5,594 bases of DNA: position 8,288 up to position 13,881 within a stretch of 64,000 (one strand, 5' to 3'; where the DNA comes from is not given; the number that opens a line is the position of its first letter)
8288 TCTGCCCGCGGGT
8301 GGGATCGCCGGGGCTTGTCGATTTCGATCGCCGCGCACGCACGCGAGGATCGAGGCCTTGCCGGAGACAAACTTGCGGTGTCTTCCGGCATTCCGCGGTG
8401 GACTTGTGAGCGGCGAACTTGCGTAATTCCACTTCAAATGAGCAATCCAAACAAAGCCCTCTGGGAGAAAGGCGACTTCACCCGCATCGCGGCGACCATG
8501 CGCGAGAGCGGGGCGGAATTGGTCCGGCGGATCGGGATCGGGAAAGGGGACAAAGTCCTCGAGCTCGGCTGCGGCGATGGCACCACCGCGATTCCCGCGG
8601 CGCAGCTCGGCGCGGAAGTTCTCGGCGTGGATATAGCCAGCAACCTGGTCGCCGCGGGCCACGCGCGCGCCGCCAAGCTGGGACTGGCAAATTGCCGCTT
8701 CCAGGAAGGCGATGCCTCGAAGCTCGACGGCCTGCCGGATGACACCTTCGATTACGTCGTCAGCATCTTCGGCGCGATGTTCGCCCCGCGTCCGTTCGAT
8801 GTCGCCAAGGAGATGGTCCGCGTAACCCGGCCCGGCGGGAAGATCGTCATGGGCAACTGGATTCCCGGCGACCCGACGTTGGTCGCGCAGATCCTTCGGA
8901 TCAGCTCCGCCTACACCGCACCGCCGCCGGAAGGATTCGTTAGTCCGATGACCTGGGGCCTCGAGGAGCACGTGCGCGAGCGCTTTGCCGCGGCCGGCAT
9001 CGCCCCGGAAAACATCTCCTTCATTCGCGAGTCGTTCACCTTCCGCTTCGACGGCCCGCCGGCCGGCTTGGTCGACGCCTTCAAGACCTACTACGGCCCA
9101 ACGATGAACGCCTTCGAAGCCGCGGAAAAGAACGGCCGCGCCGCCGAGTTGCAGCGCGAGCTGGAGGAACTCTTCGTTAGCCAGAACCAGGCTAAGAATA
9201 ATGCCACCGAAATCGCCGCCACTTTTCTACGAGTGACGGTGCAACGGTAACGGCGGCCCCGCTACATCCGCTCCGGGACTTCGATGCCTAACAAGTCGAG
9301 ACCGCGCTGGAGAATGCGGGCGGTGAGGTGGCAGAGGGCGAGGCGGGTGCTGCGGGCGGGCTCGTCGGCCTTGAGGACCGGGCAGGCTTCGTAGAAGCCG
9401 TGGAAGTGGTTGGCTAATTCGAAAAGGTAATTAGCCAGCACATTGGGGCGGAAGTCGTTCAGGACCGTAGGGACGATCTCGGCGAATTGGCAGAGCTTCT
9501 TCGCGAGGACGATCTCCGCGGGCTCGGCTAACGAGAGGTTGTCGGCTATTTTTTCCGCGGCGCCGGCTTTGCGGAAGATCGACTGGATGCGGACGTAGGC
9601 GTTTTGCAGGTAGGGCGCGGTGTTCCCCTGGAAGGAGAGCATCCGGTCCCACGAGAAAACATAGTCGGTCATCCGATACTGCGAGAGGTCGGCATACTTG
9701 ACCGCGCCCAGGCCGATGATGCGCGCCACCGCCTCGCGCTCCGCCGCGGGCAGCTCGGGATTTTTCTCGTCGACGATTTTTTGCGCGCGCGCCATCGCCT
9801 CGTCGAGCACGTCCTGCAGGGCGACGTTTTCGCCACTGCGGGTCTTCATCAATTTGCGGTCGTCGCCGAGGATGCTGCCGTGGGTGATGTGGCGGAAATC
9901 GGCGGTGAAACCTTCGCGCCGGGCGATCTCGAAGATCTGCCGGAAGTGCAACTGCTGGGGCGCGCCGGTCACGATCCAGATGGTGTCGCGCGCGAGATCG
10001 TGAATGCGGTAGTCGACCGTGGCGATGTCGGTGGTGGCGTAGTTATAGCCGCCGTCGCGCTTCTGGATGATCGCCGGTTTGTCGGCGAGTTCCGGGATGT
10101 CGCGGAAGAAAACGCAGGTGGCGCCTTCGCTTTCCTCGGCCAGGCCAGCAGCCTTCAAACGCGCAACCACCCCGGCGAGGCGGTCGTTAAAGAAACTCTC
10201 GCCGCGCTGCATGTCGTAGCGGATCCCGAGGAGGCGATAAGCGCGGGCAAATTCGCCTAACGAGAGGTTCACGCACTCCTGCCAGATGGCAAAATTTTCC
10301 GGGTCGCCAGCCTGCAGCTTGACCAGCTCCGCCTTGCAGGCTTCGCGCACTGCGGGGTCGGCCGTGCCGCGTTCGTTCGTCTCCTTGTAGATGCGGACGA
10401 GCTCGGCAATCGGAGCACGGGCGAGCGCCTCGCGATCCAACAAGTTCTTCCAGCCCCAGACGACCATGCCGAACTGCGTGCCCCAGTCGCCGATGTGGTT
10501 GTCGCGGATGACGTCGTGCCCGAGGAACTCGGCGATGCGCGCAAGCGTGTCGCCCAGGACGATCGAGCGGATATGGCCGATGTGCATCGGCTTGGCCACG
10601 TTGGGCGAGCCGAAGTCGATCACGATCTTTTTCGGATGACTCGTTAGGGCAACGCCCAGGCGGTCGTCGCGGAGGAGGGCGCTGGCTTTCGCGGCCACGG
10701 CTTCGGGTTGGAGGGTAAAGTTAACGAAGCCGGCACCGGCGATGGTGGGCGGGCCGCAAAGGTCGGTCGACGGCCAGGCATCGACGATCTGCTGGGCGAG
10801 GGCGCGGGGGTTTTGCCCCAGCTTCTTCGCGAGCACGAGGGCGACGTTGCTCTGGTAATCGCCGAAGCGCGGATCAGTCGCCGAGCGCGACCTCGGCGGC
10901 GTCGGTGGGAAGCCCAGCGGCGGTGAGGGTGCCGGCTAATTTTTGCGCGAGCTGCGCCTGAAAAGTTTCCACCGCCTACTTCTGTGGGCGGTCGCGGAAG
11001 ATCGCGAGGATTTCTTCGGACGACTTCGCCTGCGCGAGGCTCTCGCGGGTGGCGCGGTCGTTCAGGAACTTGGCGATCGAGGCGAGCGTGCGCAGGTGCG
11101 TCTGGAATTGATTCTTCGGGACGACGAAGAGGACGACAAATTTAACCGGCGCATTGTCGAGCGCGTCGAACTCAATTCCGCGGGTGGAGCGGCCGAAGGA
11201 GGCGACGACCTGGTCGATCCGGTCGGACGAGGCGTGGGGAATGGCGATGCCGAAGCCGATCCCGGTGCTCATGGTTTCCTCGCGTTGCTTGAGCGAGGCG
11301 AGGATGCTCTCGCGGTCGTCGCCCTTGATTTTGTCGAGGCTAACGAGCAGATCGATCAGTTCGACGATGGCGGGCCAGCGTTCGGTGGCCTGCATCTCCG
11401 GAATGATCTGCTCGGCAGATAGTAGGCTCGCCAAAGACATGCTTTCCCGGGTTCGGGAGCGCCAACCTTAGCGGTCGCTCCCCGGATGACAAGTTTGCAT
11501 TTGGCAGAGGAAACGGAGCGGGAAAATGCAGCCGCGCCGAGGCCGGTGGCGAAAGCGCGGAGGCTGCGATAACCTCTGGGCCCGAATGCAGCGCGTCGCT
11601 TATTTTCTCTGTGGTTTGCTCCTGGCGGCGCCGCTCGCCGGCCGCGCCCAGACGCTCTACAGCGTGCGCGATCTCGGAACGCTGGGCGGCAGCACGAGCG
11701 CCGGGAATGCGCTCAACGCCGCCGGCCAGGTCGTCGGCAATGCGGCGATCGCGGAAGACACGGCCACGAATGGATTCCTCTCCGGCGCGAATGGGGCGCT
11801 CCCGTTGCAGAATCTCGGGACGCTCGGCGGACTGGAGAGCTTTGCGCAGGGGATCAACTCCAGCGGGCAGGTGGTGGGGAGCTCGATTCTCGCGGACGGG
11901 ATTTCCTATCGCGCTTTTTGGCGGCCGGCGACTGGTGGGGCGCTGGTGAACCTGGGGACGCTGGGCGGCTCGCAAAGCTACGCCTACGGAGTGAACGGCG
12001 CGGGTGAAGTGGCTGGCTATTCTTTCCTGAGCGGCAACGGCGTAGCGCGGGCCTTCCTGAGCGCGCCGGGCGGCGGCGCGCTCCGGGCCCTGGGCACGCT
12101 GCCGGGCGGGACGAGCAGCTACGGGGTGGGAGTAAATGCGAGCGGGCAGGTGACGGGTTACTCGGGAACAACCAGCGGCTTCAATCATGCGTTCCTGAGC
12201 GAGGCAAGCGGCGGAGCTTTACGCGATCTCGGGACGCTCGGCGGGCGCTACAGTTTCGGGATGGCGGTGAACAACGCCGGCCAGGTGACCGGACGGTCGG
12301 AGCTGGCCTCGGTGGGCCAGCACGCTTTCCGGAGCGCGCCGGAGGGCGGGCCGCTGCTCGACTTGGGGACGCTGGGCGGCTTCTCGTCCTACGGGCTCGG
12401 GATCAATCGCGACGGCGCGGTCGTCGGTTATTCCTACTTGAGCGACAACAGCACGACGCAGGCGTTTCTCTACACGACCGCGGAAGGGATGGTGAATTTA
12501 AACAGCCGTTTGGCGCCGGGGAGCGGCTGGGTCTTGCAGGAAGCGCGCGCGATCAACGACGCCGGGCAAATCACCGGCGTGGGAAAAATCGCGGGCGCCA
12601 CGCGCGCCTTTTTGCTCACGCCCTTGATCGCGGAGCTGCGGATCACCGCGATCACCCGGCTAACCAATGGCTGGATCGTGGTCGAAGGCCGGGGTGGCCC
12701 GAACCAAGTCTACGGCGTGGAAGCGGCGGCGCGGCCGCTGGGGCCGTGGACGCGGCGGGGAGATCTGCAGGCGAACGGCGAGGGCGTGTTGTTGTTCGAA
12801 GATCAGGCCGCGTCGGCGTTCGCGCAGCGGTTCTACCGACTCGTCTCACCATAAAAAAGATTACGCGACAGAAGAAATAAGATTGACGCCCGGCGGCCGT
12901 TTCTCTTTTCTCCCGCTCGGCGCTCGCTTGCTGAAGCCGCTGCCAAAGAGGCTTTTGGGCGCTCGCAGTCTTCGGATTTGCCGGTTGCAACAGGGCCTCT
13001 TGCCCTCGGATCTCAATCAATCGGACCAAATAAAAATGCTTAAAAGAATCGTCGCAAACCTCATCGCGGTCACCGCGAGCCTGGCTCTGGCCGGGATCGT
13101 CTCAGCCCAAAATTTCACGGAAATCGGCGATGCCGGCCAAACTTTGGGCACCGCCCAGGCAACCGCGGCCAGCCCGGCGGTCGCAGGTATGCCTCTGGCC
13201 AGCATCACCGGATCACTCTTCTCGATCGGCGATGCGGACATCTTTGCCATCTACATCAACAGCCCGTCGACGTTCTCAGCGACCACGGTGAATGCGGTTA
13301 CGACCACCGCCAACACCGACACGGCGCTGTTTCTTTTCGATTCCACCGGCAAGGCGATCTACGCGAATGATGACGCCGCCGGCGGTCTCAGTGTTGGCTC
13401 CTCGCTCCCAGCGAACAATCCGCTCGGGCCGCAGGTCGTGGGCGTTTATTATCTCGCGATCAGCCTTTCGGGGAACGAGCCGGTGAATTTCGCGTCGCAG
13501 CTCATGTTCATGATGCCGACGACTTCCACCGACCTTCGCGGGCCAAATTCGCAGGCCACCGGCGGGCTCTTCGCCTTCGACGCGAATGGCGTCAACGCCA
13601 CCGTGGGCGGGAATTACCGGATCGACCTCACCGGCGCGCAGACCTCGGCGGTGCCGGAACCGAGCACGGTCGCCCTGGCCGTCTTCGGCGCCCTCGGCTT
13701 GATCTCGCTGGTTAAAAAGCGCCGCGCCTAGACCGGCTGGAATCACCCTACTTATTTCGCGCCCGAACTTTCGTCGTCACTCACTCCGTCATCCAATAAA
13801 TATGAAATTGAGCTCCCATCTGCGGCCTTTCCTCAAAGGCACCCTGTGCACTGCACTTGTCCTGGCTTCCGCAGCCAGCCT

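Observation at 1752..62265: Strongly over-represented octamer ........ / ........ (consensus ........[G/C]C) scattered through genes, stop codons and a terminator flank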

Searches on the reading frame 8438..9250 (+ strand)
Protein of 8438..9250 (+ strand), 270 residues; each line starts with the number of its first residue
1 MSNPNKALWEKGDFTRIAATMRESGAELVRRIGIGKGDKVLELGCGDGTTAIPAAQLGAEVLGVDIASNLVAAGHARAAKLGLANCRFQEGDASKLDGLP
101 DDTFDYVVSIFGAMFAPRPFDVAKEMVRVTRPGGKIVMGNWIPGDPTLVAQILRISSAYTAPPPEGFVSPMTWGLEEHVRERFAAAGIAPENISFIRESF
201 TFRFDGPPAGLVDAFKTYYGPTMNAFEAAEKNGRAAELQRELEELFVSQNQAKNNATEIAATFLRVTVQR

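Call 30: search_protein_families(library=pfam, proteins=[window:8438-9250:+], max_evalue=0.001)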
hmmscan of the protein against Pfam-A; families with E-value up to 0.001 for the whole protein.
window:8438-9250:+ (270 aa): 12 families
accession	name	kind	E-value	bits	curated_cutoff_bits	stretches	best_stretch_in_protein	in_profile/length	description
PF08241.18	Methyltransf_11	-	4.3e-20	72.6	21.2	1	41-138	1-95/95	Methyltransferase domain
PF13649.12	Methyltransf_25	-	5.3e-20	72.4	27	1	40-134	1-97/97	Methyltransferase domain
PF13847.12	Methyltransf_31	-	1.6e-18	67.2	27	1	35-140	2-111/145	Methyltransferase domain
PF08242.18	Methyltransf_12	-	3.8e-13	50.4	30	1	41-136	1-98/98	Methyltransferase domain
PF01209.24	Ubie_methyltran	-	3.8e-11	43.2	20.1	1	31-137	42-150/233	ubiE/COQ5 methyltransferase family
PF13489.12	Methyltransf_23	-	9.5e-08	32.4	27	1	22-137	6-115/164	Methyltransferase domain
PF02353.26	CMAS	-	4.5e-07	29.9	27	1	26-110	52-134/273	Mycolic acid cyclopropane synthetase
PF07021.18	MetW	-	3e-05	24.2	21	1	34-131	11-103/193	Methionine biosynthesis protein MetW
PF01135.25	PCMT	-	4.6e-05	23.7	20.3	1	26-102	66-140/210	Protein-L-isoaspartate(D-aspartate) O-methyltransferase (PCMT)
PF03848.20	TehB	-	8.5e-05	22.5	20.4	1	23-135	17-129/193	Tellurite resistance protein TehB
PF06325.19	PrmA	-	0.00014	21.9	22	1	36-137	161-257/296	Ribosomal protein L11 methyltransferase (PrmA)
PF02390.23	Methyltransf_4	-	0.00015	21.7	24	1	40-106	5-75/173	Putative methyltransferase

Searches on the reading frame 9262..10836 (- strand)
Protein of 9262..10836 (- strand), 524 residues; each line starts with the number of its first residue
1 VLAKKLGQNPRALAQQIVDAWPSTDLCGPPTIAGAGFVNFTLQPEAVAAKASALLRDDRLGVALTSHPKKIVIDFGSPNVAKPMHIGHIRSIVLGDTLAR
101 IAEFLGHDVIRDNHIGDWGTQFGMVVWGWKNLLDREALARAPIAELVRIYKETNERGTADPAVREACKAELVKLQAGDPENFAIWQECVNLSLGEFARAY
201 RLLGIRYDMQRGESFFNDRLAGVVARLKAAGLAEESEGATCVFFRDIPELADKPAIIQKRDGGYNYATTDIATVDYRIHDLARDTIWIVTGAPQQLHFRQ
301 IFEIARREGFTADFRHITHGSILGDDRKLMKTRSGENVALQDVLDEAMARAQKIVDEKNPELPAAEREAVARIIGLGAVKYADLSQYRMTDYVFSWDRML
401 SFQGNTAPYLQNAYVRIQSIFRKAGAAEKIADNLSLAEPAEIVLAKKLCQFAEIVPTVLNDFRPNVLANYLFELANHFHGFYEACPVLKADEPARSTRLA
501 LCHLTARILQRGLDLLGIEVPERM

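Call 9: search_protein_families(library=pfam, proteins=[window:9262-10836:-])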
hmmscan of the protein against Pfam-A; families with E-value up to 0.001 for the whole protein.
window:9262-10836:- (524 aa): 3 families
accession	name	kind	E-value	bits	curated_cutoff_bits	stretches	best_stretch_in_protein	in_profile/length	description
PF00750.26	tRNA-synt_1d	-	7.6e-102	341.3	23.3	1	53-396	4-349/349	tRNA synthetases class I (R), catalytic domain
PF05746.21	DALR_1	-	4.1e-35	120.8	22.3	1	410-524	1-117/117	DALR anticodon binding domain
PF03485.21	Arg_tRNA_synt_N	-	4.3e-10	40.5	21.5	1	2-42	45-85/85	Arginyl tRNA synthetase N terminal domain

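Call 11: find_related_loci(query=window:9262-10836:-, collection=genome_contigs, flank=10000)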
Query window:9262-10836:- (524 aa) in genome_contigs; peptide patterns used: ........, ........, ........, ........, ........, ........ (x = any residue, [..] = any of these).
133 stretches matched a pattern; 31 encode a relative of the query (tblastn E <= 1e-3); 31 distinct loci.
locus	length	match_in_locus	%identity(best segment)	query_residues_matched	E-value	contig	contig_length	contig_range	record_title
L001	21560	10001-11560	81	1-521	0e+0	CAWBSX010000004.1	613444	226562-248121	MAG: uncultured Verrucomicrobiae bacterium isolate MFD04580.bin.2.119 genome assembly, contig: contig_29160, whole genom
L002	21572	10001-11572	78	1-524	0e+0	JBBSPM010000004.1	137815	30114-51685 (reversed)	MAG: Chthoniobacterales bacterium isolate LS6_sbin.56 LS6_sbin.56_K_981460_L_137815_cov_33.7691, whole genome shotgun se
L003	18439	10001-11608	77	1-524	0e+0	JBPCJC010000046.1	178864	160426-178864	MAG: Chthoniobacterales bacterium isolate TH_ant_mag_16 S1Ck127_9144538_flag_0_multi_13.9993_len_178864, whole genome sh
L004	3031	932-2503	78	2-524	0e+0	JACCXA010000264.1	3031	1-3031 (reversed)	MAG: Chthoniobacterales bacterium isolate MGR_bin166 SD2897-2912_k127_4066022, whole genome shotgun sequence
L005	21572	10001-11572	77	1-524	0e+0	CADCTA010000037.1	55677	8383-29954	MAG: uncultured Chthoniobacterales bacterium isolate AVDCRST_MAG42 genome assembly, contig: NODE16, whole genome shotgun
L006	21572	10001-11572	76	1-524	0e+0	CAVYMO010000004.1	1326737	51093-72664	MAG: uncultured Verrucomicrobiae bacterium isolate MFD01275.bin.2.204 genome assembly, contig: contig_17066, whole genom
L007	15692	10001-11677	72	1-524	0e+0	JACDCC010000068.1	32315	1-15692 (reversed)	MAG: Chthoniobacterales bacterium isolate MGR_bin298 SD2897-2912_k127_5126065, whole genome shotgun sequence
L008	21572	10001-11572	76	1-524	0e+0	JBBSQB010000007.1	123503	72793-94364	MAG: Chthoniobacterales bacterium isolate LS6_sbin.74 LS6_sbin.74_K_1954525_L_123503_cov_14.1564, whole genome shotgun s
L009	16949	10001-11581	76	1-524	0e+0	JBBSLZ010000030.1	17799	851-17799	MAG: Chthoniobacterales bacterium isolate LS5_sbin.15 LS5_sbin.15_K_659594_L_17799_cov_16.9148, whole genome shotgun seq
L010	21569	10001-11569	76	2-524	0e+0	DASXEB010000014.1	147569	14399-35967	MAG TPA_asm: Chthoniobacterales bacterium isolate SMAG_U5101 k141_1144965, whole genome shotgun sequence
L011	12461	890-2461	75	1-524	0e+0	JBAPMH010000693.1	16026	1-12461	MAG: Chthoniobacterales bacterium isolate MFD03584_ilm_asm_bin2 k127_23293, whole genome shotgun sequence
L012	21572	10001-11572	74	1-524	0e+0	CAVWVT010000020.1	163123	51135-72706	MAG: uncultured Verrucomicrobiae bacterium isolate MFD00822.bin.2.108 genome assembly, contig: contig_91548, whole genom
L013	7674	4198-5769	76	1-524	0e+0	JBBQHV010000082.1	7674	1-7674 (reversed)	MAG: Chthoniobacterales bacterium isolate Co_metawrap_880 Cmw_880_k141_6137664_length_7674_cov_9.8248, whole genome shot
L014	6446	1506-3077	75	1-524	0e+0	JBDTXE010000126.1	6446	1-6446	MAG: Verrucomicrobiota bacterium isolate cluster4_bin.109 NODE_42194_length_6446_cov_9.881239, whole genome shotgun sequ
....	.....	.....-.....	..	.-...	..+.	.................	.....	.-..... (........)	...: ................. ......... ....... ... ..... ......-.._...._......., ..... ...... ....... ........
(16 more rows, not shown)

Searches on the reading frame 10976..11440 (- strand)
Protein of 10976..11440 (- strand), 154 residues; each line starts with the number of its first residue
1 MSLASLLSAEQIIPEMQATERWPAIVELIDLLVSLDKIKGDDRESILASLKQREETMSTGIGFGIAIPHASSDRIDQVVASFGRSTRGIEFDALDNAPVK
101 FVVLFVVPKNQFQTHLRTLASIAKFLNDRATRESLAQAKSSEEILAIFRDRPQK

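Call 30: search_protein_families(library=pfam, proteins=[window:10976-11440:-], max_evalue=0.001)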
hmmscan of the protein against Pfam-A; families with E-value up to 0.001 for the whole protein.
window:10976-11440:- (154 aa): 1 family
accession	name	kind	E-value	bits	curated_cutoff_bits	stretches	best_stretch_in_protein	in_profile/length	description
PF00359.27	PTS_EIIA_2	-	3.6e-32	111.8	27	1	6-149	2-142/144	Phosphoenolpyruvate-dependent sugar phosphotransferase system, EIIA 2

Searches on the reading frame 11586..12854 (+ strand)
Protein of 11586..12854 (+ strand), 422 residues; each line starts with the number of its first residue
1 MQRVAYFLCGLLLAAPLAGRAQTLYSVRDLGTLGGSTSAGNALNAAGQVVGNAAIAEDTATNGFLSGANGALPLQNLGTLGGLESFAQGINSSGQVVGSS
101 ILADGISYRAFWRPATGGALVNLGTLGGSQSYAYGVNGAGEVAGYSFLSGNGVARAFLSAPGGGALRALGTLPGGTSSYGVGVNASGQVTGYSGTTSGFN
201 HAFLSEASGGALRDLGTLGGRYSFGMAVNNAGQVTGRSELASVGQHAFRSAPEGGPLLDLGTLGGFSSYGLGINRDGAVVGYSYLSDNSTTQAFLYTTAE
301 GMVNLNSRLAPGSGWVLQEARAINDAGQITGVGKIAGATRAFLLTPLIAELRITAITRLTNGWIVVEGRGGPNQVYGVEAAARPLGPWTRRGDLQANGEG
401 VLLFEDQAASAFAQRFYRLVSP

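Call 30: search_protein_families(library=pfam, proteins=[window:11586-12854:+], max_evalue=0.001)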
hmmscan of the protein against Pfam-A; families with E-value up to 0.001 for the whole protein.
window:11586-12854:+ (422 aa): 1 family
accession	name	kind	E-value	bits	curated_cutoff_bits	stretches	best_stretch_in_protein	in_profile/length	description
PF11949.14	DUF3466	-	2.1e-05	23.7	25.1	0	265-335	432-529/609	Protein of unknown function (DUF3466)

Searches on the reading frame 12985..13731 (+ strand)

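Call 30: search_protein_families(library=pfam, proteins=[window:12985-13731:+], max_evalue=0.001)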
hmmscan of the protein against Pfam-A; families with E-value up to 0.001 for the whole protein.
window:12985-13731:+ (248 aa): 1 family
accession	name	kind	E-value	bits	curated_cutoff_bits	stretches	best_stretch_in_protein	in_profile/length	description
PF07589.16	PEP-CTERM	-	0.0003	21.2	20.7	1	222-243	1-22/24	PEP-CTERM motif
